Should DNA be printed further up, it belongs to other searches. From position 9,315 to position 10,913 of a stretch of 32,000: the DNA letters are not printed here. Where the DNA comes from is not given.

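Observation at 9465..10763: Intact but catalytically eroded mannitol-dehydrogenase paralogue heads the polyol operon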

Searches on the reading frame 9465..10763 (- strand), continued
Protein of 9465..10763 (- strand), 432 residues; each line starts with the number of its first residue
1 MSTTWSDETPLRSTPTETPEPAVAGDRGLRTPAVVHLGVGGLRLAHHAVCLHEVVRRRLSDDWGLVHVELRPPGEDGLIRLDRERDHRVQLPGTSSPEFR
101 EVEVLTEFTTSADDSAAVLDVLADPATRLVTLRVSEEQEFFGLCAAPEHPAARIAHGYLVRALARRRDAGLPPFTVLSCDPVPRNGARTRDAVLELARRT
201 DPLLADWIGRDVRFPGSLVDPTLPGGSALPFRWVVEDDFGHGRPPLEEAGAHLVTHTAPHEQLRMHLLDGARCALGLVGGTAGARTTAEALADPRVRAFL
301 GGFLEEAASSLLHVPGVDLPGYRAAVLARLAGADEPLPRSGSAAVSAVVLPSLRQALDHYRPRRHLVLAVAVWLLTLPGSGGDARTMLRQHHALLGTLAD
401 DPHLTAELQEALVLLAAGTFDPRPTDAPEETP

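Call 11: find_encoding_contigs(protein=P0004, flank=8000, max_places=2)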
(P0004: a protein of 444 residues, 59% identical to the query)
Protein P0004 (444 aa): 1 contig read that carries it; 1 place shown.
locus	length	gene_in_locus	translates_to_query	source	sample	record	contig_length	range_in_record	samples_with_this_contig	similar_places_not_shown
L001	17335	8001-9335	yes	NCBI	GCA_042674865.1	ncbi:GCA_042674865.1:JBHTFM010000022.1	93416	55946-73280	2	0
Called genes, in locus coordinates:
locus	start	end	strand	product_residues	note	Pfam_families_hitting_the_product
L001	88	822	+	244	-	PF09335:VTT_dom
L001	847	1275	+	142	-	PF13279:4HBT_2, PF03061:4HBT (weak)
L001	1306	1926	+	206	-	PF09335:VTT_dom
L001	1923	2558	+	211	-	PF01205:Impact_N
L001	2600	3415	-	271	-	PF21302:Zn_ribbon_RlmA, PF08241:Methyltransf_11, PF13649:Methyltransf_25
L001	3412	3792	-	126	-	-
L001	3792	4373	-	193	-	PF00156:Pribosyltran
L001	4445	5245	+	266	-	PF03372:Exo_endo_phos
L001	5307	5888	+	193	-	-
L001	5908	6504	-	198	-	PF07920:DUF1684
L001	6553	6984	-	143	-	PF09391:DUF2000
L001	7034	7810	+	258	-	PF02311:AraC_binding, PF00165:HTH_AraC (weak), PF12833:HTH_18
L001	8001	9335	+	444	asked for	PF01232:Mannitol_dh, PF08125:Mannitol_dh_C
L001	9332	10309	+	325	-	PF00106:adh_short, PF08659:KR, PF13561:adh_short_C2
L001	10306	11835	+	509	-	PF01232:Mannitol_dh, PF08125:Mannitol_dh_C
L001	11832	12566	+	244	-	PF00702:Hydrolase, PF13419:HAD_2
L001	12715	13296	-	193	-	-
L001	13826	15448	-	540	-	PF00009:GTP_EFTU, PF01926:MMR_HSR1, PF22042:EF-G_D2, PF03144:GTP_EFTU_D2 (weak), PF16658:RF3_C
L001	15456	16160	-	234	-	PF01636:APH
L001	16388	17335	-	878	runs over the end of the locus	PF02861:Clp_N, PF23569:NBD_SMAX1, PF00004:AAA, PF17871:AAA_lid_9, PF00004:AAA, PF07724:AAA_2, PF07728:AAA_5, PF10431:ClpB_D2-small, +5 more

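Call 12: find_encoding_contigs(protein=P0005, flank=8000, max_places=2)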
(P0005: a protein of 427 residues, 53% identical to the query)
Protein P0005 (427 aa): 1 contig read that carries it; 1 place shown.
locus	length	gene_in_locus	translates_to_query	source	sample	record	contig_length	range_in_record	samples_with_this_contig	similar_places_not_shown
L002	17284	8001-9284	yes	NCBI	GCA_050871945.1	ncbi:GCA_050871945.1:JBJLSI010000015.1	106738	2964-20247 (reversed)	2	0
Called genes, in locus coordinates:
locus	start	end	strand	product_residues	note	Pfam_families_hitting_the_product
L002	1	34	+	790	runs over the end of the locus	PF14498:Glyco_hyd_65N_2, PF22124:Glyco_hydro_95_cat, PF21307:Glyco_hydro_95_C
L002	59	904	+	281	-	PF01557:FAA_hydrolase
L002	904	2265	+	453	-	PF02746:MR_MLE_N, PF13378:MR_MLE_C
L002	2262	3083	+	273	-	PF00106:adh_short, PF01370:Epimerase, PF08659:KR, PF13561:adh_short_C2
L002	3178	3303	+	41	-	-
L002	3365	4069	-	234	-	PF00392:GntR, PF07729:FCD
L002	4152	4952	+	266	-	PF03372:Exo_endo_phos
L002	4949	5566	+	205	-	-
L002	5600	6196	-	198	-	PF07920:DUF1684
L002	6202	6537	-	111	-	PF01740:STAS, PF13466:STAS_2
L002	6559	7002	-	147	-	PF09391:DUF2000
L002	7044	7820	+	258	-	PF02311:AraC_binding, PF00165:HTH_AraC (faint), PF12833:HTH_18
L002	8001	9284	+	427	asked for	PF01232:Mannitol_dh, PF08125:Mannitol_dh_C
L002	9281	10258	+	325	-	PF00106:adh_short, PF08659:KR, PF13561:adh_short_C2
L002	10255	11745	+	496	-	PF01232:Mannitol_dh, PF08125:Mannitol_dh_C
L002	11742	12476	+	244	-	PF00702:Hydrolase, PF13419:HAD_2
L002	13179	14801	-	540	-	PF00009:GTP_EFTU, PF01926:MMR_HSR1, PF22042:EF-G_D2, PF03144:GTP_EFTU_D2 (weak), PF16658:RF3_C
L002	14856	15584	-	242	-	PF01590:GAF, PF13185:GAF_2, PF03861:ANTAR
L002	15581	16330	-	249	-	PF13185:GAF_2 (weak), PF03861:ANTAR (faint)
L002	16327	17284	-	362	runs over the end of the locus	PF00487:FA_desaturase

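Call 13: find_encoding_contigs(protein=P0002, flank=8000, max_places=2)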
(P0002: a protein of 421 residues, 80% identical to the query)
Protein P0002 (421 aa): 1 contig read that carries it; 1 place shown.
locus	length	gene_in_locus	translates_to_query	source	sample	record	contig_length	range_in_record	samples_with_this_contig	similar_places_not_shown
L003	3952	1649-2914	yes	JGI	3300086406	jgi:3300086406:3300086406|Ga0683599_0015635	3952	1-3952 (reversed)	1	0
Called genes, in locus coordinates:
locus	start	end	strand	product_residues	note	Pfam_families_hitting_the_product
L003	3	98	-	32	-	?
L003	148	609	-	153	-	PF09391:DUF2000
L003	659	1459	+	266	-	PF02311:AraC_binding, PF00165:HTH_AraC (faint), PF12833:HTH_18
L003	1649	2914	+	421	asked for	PF01232:Mannitol_dh, PF08125:Mannitol_dh_C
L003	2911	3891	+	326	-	PF00106:adh_short, PF08659:KR, PF13561:adh_short_C2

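Call 14: find_encoding_contigs(protein=P0006, flank=8000, max_places=2)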
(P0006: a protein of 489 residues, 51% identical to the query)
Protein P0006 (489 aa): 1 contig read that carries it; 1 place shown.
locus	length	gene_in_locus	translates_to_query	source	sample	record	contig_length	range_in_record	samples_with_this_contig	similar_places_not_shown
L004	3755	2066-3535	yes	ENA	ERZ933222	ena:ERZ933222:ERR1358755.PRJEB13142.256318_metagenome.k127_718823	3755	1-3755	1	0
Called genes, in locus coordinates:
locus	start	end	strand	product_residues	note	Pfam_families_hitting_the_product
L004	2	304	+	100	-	?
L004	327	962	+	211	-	-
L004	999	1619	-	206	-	PF07920:DUF1684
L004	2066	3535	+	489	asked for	PF01232:Mannitol_dh, PF08125:Mannitol_dh_C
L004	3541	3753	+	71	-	?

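Call 15: find_encoding_contigs(protein=P0015, flank=8000, max_places=2)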
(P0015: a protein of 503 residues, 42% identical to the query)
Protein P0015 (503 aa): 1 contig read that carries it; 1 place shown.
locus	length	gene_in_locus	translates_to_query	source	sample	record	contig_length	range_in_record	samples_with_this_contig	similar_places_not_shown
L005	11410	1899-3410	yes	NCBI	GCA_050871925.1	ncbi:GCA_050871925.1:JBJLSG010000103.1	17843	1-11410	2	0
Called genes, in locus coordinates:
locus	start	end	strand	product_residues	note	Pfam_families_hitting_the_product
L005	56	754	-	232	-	-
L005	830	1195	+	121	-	-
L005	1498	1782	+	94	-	-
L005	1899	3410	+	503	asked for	PF01232:Mannitol_dh, PF08125:Mannitol_dh_C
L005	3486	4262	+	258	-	PF13714:PEP_mutase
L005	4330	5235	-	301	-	PF00126:HTH_1, PF03466:LysR_substrate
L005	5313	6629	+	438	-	PF00083:Sugar_tr, PF07690:MFS_1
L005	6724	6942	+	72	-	-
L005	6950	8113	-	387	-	-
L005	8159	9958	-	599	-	PF00476:DNA_pol_A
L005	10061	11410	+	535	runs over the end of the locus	PF00672:HAMP (weak), PF00015:MCPsignal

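Call 16: find_encoding_contigs(protein=P0009, flank=8000, max_places=2)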
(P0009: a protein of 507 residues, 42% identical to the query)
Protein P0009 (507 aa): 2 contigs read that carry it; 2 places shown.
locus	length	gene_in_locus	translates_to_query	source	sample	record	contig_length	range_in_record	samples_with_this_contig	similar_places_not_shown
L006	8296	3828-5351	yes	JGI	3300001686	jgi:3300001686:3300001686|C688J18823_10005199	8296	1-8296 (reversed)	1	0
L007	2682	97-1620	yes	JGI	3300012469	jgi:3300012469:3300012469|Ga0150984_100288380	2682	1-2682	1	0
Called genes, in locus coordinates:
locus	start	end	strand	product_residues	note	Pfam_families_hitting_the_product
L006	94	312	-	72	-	-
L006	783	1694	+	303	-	PF00497:SBP_bac_3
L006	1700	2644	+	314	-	PF00528:BPD_transp_1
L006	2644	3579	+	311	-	PF02463:SMC_N (faint), PF00005:ABC_tran, PF13304:AAA_21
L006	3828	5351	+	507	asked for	PF01232:Mannitol_dh, PF08125:Mannitol_dh_C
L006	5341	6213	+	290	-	PF00702:Hydrolase, PF13419:HAD_2 (weak)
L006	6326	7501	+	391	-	PF03364:Polyketide_cyc, PF10604:Polyketide_cyc2, PF01814:Hemerythrin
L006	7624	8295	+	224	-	?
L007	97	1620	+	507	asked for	PF01232:Mannitol_dh, PF08125:Mannitol_dh_C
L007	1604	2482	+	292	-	PF00702:Hydrolase, PF13419:HAD_2 (weak)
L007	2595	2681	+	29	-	?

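Call 17: find_encoding_contigs(protein=P0007, flank=8000, max_places=2)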
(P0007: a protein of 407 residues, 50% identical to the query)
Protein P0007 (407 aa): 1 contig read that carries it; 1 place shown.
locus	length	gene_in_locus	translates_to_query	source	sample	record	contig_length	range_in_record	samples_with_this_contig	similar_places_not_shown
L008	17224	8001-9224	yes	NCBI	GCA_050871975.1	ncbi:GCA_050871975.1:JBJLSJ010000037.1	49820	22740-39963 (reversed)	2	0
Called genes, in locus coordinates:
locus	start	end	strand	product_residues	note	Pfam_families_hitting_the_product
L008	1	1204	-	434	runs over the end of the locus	PF01547:SBP_bac_1, PF13416:SBP_bac_8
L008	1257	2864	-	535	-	PF22848:ASD1_dom, PF06964:Alpha-L-AF_C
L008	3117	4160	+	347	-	PF00356:LacI, PF00532:Peripla_BP_1, PF13407:Peripla_BP_4, PF13377:Peripla_BP_3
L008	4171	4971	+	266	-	PF03372:Exo_endo_phos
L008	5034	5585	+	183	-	-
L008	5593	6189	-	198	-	PF07920:DUF1684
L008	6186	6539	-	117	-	PF01740:STAS, PF13466:STAS_2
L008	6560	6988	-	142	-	PF09391:DUF2000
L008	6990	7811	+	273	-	PF02311:AraC_binding, PF00165:HTH_AraC (faint), PF12833:HTH_18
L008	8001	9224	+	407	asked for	PF01232:Mannitol_dh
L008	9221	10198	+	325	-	PF00106:adh_short, PF08659:KR, PF13561:adh_short_C2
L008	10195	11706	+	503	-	PF01232:Mannitol_dh, PF08125:Mannitol_dh_C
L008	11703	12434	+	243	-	PF00702:Hydrolase, PF13419:HAD_2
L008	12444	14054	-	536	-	PF00009:GTP_EFTU, PF01926:MMR_HSR1, PF22042:EF-G_D2, PF03144:GTP_EFTU_D2 (weak), PF16658:RF3_C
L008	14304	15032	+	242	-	PF01590:GAF, PF13185:GAF_2, PF03861:ANTAR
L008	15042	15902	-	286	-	PF01636:APH (weak)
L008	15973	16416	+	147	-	PF08592:Anthrone_oxy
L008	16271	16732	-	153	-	-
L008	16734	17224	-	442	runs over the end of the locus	PF00278:Orn_DAP_Arg_deC, PF02784:Orn_Arg_deC_N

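Call 18: find_encoding_contigs(protein=P0008, flank=8000, max_places=2)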
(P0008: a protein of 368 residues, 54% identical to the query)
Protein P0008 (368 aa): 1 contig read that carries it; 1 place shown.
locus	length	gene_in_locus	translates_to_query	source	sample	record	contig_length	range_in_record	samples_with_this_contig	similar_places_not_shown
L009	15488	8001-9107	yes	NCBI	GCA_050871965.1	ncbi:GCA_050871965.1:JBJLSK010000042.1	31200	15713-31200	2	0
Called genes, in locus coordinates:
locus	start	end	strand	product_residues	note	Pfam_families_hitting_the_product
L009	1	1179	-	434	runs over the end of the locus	PF01547:SBP_bac_1, PF13416:SBP_bac_8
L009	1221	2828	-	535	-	PF22848:ASD1_dom, PF06964:Alpha-L-AF_C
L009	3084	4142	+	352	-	PF00356:LacI, PF00532:Peripla_BP_1, PF13407:Peripla_BP_4 (weak), PF13377:Peripla_BP_3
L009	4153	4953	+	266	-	PF03372:Exo_endo_phos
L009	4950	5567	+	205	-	-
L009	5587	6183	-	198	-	PF07920:DUF1684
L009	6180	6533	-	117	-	PF01740:STAS, PF13466:STAS_2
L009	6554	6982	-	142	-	PF09391:DUF2000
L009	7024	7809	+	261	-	PF02311:AraC_binding, PF00165:HTH_AraC (faint), PF12833:HTH_18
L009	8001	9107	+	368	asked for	PF01232:Mannitol_dh, PF08125:Mannitol_dh_C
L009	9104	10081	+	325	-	PF00106:adh_short, PF08659:KR, PF13561:adh_short_C2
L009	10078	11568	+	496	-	PF01232:Mannitol_dh, PF08125:Mannitol_dh_C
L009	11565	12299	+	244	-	PF00702:Hydrolase, PF13419:HAD_2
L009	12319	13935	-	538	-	PF00009:GTP_EFTU, PF01926:MMR_HSR1, PF22042:EF-G_D2, PF03144:GTP_EFTU_D2 (weak), PF16658:RF3_C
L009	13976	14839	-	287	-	PF01636:APH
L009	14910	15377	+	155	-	PF08592:Anthrone_oxy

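Call 19: find_encoding_contigs(protein=P0001, flank=8000, max_places=2)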
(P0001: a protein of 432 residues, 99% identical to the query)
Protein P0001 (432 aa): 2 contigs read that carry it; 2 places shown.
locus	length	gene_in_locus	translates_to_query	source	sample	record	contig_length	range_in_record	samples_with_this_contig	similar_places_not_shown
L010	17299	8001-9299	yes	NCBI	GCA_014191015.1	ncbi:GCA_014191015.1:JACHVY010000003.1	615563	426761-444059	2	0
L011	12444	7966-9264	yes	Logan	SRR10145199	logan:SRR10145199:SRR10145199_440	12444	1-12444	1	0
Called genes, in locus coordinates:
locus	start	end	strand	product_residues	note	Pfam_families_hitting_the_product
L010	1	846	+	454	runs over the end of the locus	PF02746:MR_MLE_N, PF13378:MR_MLE_C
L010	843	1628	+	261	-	PF00106:adh_short, PF01370:Epimerase (weak), PF08659:KR, PF13561:adh_short_C2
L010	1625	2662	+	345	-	PF00248:Aldo_ket_red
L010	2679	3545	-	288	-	PF00106:adh_short, PF01370:Epimerase, PF13561:adh_short_C2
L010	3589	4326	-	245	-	PF00392:GntR, PF07729:FCD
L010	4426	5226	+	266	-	PF03372:Exo_endo_phos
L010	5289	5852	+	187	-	-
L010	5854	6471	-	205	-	PF07920:DUF1684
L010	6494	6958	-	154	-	PF09391:DUF2000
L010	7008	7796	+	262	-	PF02311:AraC_binding, PF00165:HTH_AraC (faint), PF12833:HTH_18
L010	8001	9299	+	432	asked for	PF01232:Mannitol_dh, PF08125:Mannitol_dh_C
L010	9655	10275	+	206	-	PF00106:adh_short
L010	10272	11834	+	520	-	PF01232:Mannitol_dh, PF08125:Mannitol_dh_C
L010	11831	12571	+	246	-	PF00702:Hydrolase, PF13419:HAD_2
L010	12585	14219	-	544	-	PF00009:GTP_EFTU, PF01926:MMR_HSR1, PF22042:EF-G_D2, PF03144:GTP_EFTU_D2 (weak), PF16658:RF3_C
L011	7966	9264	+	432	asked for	PF01232:Mannitol_dh, PF08125:Mannitol_dh_C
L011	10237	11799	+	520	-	PF01232:Mannitol_dh, PF08125:Mannitol_dh_C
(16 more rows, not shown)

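Call 20: find_encoding_contigs(protein=P0003, flank=8000, max_places=2)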
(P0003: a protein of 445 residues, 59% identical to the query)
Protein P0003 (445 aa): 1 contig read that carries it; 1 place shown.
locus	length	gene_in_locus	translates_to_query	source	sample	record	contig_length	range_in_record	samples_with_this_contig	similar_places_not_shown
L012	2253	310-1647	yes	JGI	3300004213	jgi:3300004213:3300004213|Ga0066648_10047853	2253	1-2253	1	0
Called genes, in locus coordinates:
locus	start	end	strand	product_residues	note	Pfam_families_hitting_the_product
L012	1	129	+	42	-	?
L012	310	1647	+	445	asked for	PF01232:Mannitol_dh, PF08125:Mannitol_dh_C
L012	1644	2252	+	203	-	?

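Call 44: predict_structure(alignment_id=A2)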
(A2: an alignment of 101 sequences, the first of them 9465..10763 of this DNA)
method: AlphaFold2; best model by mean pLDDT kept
length: 432 residues; sequences in the alignment: 101
mean_pLDDT: 86.6   pTM: 0.86
mean pLDDT of the five models: 86.6, 85.3, 84.3, 79.8, 79.2
residues with pLDDT >= 90: 285; 70-90: 83; 50-70: 39; < 50: 25
segments of 3 or more residues with pLDDT < 50: 1-19, 142-145
pLDDT, mean of each block of 10 residues (from residue 1): 36 45 68 93 86 93 94 68 68 73 86 88 98 74 57 93 98 97 93 97 98 97 82 96 95 97 95 95 95 96 97 95 96 86 89 96 97 91 90 93 96 91 61 47
secondary structure, 60 per line:
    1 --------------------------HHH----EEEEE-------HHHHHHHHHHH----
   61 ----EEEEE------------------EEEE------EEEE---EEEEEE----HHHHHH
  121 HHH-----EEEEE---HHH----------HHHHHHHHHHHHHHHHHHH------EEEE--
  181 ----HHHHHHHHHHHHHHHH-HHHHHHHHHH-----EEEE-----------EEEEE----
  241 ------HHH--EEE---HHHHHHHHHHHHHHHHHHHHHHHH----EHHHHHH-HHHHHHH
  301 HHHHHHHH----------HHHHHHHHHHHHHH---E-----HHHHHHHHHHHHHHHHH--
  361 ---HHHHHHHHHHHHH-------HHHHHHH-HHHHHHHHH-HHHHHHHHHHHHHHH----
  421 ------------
elements in order: E34-38 H46-56 E65-69 E88-91 E98-101 E105-110 H115-123 E129-133 H150-168 E175-178 H185-200 H202-211 E217-220 E232-236 E252-254 H258-281 H287-292 H294-308 H319-332 H342-358 H364-376 H384-390 H392-400 H402-416
